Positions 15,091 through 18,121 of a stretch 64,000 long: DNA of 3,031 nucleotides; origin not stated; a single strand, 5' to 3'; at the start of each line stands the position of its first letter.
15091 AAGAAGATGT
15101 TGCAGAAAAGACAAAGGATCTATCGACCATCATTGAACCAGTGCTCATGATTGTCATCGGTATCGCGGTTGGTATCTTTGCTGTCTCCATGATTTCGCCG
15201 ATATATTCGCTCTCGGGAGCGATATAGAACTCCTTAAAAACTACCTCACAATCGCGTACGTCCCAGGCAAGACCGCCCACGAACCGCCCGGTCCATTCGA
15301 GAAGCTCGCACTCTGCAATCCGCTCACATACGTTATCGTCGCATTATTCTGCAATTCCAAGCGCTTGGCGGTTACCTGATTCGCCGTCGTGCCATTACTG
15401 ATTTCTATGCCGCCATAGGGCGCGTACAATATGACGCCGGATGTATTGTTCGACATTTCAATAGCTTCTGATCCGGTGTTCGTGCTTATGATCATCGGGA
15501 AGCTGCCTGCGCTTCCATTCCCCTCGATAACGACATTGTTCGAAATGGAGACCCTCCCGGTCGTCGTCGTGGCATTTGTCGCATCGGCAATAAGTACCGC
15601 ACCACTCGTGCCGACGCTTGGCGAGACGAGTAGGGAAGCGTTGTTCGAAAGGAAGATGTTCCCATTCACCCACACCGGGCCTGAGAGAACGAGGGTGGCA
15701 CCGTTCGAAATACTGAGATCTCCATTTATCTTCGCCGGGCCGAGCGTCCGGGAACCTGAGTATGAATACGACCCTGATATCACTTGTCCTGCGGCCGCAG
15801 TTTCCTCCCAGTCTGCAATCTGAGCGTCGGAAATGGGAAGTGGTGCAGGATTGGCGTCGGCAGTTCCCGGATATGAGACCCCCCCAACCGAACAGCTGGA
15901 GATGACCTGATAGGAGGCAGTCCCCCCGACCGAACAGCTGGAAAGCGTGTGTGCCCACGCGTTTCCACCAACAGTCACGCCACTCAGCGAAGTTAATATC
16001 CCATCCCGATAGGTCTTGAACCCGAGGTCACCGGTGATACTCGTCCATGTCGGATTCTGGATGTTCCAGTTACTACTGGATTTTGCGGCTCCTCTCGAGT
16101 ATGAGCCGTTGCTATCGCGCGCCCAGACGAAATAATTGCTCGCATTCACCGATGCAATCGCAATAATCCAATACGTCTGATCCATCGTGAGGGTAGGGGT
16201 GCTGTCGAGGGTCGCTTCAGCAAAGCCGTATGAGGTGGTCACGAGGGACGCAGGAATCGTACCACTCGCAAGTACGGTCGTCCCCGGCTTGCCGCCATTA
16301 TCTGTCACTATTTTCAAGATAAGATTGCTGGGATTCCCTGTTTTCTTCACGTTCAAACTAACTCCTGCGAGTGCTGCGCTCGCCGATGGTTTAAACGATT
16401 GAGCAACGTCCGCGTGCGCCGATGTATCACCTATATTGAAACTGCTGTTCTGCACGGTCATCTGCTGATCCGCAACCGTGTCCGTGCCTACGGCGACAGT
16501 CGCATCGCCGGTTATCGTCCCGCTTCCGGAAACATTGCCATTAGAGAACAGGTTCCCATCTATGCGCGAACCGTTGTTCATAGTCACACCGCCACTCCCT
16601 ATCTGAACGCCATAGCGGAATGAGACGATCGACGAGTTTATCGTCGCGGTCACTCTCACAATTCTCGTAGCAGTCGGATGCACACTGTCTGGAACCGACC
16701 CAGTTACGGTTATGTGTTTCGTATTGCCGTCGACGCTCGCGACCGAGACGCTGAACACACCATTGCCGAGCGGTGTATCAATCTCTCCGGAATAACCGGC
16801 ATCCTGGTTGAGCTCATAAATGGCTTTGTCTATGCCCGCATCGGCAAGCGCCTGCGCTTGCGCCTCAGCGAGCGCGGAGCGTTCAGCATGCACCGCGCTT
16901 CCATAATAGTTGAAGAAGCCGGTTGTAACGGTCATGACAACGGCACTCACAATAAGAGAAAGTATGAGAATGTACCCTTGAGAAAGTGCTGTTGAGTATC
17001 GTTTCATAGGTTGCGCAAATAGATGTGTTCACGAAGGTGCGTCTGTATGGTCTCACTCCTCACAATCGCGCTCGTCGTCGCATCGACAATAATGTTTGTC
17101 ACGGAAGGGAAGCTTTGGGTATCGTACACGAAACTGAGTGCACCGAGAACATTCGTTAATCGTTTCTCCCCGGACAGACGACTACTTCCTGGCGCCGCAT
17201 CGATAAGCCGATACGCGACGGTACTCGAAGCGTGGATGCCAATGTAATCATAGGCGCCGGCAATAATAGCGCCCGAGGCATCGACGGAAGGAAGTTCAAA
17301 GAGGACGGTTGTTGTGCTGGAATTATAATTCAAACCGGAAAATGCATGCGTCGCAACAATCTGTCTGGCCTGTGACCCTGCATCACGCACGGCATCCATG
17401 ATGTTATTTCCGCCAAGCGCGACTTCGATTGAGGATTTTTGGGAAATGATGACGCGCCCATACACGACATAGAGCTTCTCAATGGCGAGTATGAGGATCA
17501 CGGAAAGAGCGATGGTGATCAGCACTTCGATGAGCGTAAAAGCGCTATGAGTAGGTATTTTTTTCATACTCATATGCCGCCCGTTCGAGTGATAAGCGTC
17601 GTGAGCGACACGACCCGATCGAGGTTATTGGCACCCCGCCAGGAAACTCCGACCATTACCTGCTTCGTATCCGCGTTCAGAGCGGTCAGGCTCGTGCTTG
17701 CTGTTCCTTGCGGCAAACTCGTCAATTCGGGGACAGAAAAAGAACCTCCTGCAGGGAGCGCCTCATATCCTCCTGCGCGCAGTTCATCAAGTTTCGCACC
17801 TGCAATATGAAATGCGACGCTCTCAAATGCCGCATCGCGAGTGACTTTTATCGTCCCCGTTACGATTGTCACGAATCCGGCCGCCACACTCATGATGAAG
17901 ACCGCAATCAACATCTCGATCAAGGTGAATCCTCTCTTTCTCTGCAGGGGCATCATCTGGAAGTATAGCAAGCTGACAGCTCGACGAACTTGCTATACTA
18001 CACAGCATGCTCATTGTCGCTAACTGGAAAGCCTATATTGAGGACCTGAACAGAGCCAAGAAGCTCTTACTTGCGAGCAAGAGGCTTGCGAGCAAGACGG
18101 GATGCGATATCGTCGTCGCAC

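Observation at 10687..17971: Type IV pilus locus with two Sec-secreted proteins between pilB and pilC and a 588-aa β-helix-like pseudopilin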

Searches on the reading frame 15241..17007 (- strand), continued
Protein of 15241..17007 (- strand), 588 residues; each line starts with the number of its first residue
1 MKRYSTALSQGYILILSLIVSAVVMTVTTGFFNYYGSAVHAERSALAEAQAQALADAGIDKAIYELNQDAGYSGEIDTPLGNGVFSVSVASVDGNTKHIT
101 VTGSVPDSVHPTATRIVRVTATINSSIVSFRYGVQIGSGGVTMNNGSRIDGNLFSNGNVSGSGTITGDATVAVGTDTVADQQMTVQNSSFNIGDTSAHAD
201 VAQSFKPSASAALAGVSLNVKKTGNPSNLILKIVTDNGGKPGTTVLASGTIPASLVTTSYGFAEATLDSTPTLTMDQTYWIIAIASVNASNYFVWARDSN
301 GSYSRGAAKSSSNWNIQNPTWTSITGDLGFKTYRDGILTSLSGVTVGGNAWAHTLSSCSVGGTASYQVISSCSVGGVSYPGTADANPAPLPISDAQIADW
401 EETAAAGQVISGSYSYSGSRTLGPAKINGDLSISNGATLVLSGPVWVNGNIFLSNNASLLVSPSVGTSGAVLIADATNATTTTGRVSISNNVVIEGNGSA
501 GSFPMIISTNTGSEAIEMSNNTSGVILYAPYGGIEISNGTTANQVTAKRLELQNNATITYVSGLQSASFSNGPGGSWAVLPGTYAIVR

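Call 70: search_protein_families(library=pfam, alignment_id=A1, max_evalue=0.05)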
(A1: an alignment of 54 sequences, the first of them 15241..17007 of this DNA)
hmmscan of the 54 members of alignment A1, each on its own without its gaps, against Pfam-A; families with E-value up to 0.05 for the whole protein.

A. member 1, window:15241-17007:- (588 aa): 0 families

B. families by the number of members that match (of 54 scanned): 13 families
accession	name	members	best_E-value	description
PF14341.11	PilX_N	9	4.5e-06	PilX N-terminal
PF04519.19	Bactofilin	9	0.0095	Polymer-forming cytoskeletal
PF23981.1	DUF7305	8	8.3e-06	Domain of unknown function (DUF7305)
PF18886.6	DUF5649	7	0.00059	Repeats of unknown function (DUF5649)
PF24078.1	Beta-sol_PIC_HAP1_IgA0_2nd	2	0.0024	PIC/HAP1/IgA0 second beta-solenoid repeat region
PF18836.7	B_solenoid_ydck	1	0.00087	YdcK Beta solenoid repeat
PF11773.13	ComGE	1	0.0023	Competence system putative prepilin ComGE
PF18560.7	Lectin_like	1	0.0032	Lectin like domain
PF13450.12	NAD_binding_8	1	0.015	NAD(P)-binding Rossmann-like domain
PF13313.11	DUF4082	1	0.019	Domain of unknown function (DUF4082)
PF18938.6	aRib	1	0.02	Atypical Rib domain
PF20585.4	Pectate_lyase_5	1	0.04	Putative pectate lyase-like adhesive domain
PF23922.1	DUF7261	1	0.045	Family of unknown function (DUF7261)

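Call 76: list_cluster_members(proteins=[P0121, window:15241-17007:-, L013:7507-8532:-, L012:545-3256:+, L005:6470-7621:+, L007:5651-6751:-, window:18753-19901:+])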
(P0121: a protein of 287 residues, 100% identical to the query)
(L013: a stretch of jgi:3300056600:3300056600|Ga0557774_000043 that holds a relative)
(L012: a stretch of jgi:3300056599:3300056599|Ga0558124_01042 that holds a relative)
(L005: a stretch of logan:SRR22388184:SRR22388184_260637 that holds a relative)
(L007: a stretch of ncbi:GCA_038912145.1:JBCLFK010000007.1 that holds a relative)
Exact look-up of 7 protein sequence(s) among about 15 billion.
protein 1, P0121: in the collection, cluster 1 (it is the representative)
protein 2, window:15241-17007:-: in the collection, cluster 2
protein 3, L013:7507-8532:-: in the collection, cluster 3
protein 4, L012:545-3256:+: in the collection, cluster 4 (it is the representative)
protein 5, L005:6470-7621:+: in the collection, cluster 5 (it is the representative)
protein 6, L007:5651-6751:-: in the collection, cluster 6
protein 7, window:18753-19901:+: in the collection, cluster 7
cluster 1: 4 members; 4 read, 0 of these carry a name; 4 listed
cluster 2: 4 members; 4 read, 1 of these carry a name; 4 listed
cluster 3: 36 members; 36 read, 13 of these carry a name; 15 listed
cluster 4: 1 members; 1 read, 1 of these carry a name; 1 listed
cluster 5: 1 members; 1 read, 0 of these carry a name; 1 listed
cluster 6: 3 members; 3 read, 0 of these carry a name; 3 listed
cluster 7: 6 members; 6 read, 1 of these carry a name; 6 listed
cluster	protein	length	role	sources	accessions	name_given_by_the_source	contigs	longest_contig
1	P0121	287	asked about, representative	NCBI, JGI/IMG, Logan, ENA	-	-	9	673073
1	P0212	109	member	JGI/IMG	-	-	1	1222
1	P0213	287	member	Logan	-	-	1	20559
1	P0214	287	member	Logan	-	-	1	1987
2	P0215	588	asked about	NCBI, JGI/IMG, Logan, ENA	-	-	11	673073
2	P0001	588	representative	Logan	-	-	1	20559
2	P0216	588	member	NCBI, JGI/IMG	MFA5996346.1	MAG: choice-of-anchor R domain-containing protein [Candidatus Paceibacterota bacterium] | hypothetical protein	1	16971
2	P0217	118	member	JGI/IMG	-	-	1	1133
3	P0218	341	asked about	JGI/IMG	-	recombination protein RecA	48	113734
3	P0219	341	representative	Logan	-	-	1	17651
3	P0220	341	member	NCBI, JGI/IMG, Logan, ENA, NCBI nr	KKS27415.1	MAG: Protein RecA [Parcubacteria group bacterium GW2011_GWC1_42_11]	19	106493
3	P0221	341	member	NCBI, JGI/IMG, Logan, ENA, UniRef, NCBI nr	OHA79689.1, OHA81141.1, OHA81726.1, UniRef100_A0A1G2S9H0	MAG: recombinase RecA [Candidatus Yonathbacteria bacterium RIFCSPHIGHO2_01_FULL_44_41] | Protein RecA n=1 Tax=Candidatus Yonathbacteria bacterium RIFCSPHIGHO2_02_FULL_44_14 ...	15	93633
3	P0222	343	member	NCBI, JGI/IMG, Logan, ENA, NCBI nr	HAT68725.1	MAG TPA: recombinase RecA [Candidatus Yonathbacteria bacterium] | recombinase RecA [Candidatus Yonathbacteria bacterium]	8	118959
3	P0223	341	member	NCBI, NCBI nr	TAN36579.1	recombinase RecA [Patescibacteria group bacterium] | MAG: recombinase RecA [Patescibacteria group bacterium]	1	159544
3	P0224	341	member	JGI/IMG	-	recombination protein RecA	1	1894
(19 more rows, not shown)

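Call 79: search_solved_structures(query=A1, max_evalue=10, show_alignments=2)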
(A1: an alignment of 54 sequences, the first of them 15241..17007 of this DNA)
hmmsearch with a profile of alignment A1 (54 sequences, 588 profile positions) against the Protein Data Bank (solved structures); distinct sequences matched with E-value up to 10: 0.

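Call 83: fold_search(model_id=the predicted structure, library=viral)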
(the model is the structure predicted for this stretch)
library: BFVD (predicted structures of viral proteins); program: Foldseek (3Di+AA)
matches with E <= 10: 899; with E <= 0.001: 48
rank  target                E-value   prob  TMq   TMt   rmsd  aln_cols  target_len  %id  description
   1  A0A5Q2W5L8            5.8e-10  1.00  0.24  0.18   4.7       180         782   22  (no name in the UniProt tables at hand)
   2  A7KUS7                3.4e-07  1.00  0.22  0.33   3.9       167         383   20  (no name in the UniProt tables at hand)
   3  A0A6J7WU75            8.2e-07  1.00  0.21  0.13  32.7       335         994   12  DUF4815 domain-containing protein [uncultured Caudovirales phage]
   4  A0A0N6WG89            1.5e-06  1.00  0.20  0.25  14.4       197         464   21  Virulence-associated VriC protein [Salmonella phage 38]
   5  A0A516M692            2.4e-06  0.75  0.10  0.08  21.5       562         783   10  (no name in the UniProt tables at hand)
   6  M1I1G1                3.3e-06  1.00  0.20  0.22  13.3       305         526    9  (no name in the UniProt tables at hand)
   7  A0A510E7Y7            5.4e-06  1.00  0.22  0.32   4.4       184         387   18  (no name in the UniProt tables at hand)
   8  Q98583                1.7e-05  1.00  0.18  0.28  17.0       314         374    9  DUF5901 domain-containing protein [Paramecium bursaria Chlorella virus 1]
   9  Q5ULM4                2.2e-05  1.00  0.21  0.09   5.7       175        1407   20  Orf90 [Lactobacillus phage LP65]
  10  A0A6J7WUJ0            2.6e-05  1.00  0.19  0.09  11.2       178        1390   17  Uncharacterized protein [uncultured Caudovirales phage]
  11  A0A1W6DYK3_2          2.7e-05  1.00  0.21  0.16  16.8       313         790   17  DUF4815 domain-containing protein [Aeromonas phage phiA8-29]
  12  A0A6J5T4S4            2.8e-05  0.95  0.12  0.18  20.5       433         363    8  Uncharacterized protein [uncultured Caudovirales phage]
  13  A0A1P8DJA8            3.3e-05  1.00  0.20  0.24   7.3       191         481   14  (no name in the UniProt tables at hand)
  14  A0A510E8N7            3.5e-05  1.00  0.21  0.13   5.7       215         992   14  (no name in the UniProt tables at hand)
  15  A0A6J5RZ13            3.5e-05  1.00  0.19  0.29   6.0       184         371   19  Collagen triple helix repeat [uncultured Caudovirales phage]
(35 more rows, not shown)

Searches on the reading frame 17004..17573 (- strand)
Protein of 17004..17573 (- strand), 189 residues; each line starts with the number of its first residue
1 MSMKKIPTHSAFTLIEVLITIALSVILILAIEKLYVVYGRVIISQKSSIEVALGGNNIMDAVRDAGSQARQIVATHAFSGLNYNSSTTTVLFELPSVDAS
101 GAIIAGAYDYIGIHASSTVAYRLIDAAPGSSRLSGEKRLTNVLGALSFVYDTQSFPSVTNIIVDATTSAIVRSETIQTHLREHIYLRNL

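Call 3: search_protein_families(library=pfam, proteins=[window:17004-17573:-], max_evalue=0.1)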
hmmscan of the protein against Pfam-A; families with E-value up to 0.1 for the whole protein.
window:17004-17573:- (189 aa): 1 family
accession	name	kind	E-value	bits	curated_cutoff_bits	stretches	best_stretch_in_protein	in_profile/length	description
PF07963.17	N_methyl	-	4.5e-05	23.3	21.2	1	10-31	5-26/27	Prokaryotic N-terminal methylation motif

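Call 4: search_protein_families(library=ncbifam, proteins=[window:17004-17573:-], max_evalue=0.1)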
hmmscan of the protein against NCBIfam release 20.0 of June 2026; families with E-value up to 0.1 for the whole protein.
window:17004-17573:- (189 aa): 5 families
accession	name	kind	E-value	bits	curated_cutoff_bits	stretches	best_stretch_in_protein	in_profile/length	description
TIGR02532.1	IV_pilin_GFxxxE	domain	0.00057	19.6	16.3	1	10-30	2-22/24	prepilin-type N-terminal cleavage/methylation domain-containing protein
NF007848.0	PRK10557.1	equivalog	0.0012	18.2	120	1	8-50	9-51/192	prepilin peptidase-dependent protein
NF040982.1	ComGD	equivalog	0.0099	16.3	70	1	10-31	2-23/139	competence type IV pilus minor pilin ComGD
NF041002.1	pilin_ComGF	equivalog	0.01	16.1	80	1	10-58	2-52/139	competence type IV pilus minor pilin ComGF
NF040999.1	pilin_ComGC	equivalog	0.061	13.5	75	0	10-34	2-27/84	competence type IV pilus major pilin ComGC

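Call 56: search_solved_structures(query=window:17004-17573:-, max_evalue=10)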
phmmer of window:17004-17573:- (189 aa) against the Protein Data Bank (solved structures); distinct sequences matched with E-value up to 10: 1.
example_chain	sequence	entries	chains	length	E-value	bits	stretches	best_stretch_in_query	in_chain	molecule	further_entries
8iy8_A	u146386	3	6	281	1.1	12.2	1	62-141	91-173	Feruloyl esterase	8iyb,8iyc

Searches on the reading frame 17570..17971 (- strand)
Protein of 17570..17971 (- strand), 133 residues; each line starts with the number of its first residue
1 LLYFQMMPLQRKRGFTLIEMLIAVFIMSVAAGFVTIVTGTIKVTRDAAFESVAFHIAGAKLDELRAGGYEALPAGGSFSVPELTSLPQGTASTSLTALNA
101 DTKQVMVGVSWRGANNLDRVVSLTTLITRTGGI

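Call 3: search_protein_families(library=pfam, proteins=[window:17570-17971:-], max_evalue=0.1)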
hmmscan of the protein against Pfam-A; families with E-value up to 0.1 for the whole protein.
window:17570-17971:- (133 aa): 1 family
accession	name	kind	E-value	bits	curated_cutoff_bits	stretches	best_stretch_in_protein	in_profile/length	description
PF07963.17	N_methyl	-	3.8e-09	36.2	21.2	1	11-34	3-26/27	Prokaryotic N-terminal methylation motif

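Call 4: search_protein_families(library=ncbifam, proteins=[window:17570-17971:-], max_evalue=0.1)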
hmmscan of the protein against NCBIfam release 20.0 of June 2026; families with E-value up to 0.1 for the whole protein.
window:17570-17971:- (133 aa): 17 families
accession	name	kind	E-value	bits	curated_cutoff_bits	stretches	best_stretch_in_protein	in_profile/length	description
TIGR02532.1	IV_pilin_GFxxxE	domain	3.6e-08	32.9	16.3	1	12-34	1-23/24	prepilin-type N-terminal cleavage/methylation domain-containing protein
TIGR02523.1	type_IV_pilV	equivalog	4.5e-08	33.7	52.2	1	13-66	2-56/139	type IV pilus modification protein PilV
TIGR01708.2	typeII_sec_gspH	equivalog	6.2e-07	29.6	80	1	13-48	2-37/169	type II secretion system minor pseudopilin GspH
NF041002.1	pilin_ComGF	equivalog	0.00022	21.5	80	1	13-47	2-36/139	competence type IV pilus minor pilin ComGF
NF041013.1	T4P_ComGE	equivalog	0.00068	19.7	49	1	11-33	2-24/83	competence type IV pilus minor pilin ComGE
NF040982.1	ComGD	equivalog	0.0014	19.1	70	1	12-40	1-29/139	competence type IV pilus minor pilin ComGD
NF040999.1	pilin_ComGC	equivalog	0.002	18.3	75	1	13-29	2-18/84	competence type IV pilus major pilin ComGC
TIGR01707.1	gspI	equivalog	0.0035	17.8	44.35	1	14-67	1-55/101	type II secretion system minor pseudopilin GspI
NF007800.0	PRK10506.1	equivalog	0.0084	15.9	158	1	9-31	5-27/163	prepilin peptidase-dependent protein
NF004414.0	PRK05760.1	equivalog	0.026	14.7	129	1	15-60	21-66/128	F0F1 ATP synthase subunit I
NF007848.0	PRK10557.1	equivalog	0.028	13.7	120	1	10-30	8-28/192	prepilin peptidase-dependent protein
NF007862.0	PRK10574.1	equivalog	0.029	14.5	138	1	10-32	2-24/145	prepilin peptidase-dependent pilin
TIGR01710.1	typeII_sec_gspG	equivalog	0.029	14.4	88.85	1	13-35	1-23/134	type II secretion system major pseudopilin GspG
NF041775.1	typeIV_PilA_Myxo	equivalog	0.029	14.3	400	1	11-32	9-30/214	type IV pilin protein PilA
NF047910.1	FimblnEcpA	equivalog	0.037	13.8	200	0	91-122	91-121/195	common pilus major fimbrillin subunit EcpA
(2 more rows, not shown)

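Call 55: search_solved_structures(query=window:17570-17971:-, max_evalue=10)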
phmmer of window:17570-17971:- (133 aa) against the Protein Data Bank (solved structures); distinct sequences matched with E-value up to 10: 4.
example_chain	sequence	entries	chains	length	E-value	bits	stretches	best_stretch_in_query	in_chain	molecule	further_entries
9egp_A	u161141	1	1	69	0.0098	19.1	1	7-52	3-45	Geopilin domain 1 protein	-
7tgg_A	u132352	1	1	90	0.05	16.8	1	6-35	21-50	Geopilin domain 1 protein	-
4cnc_A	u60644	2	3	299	0.16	15.2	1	44-75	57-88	TROPHOBLAST GLYCOPROTEIN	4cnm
1ft9_A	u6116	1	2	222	0.35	14.1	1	36-123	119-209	CARBON MONOXIDE OXIDATION SYSTEM TRANSCRIPTION REGULATOR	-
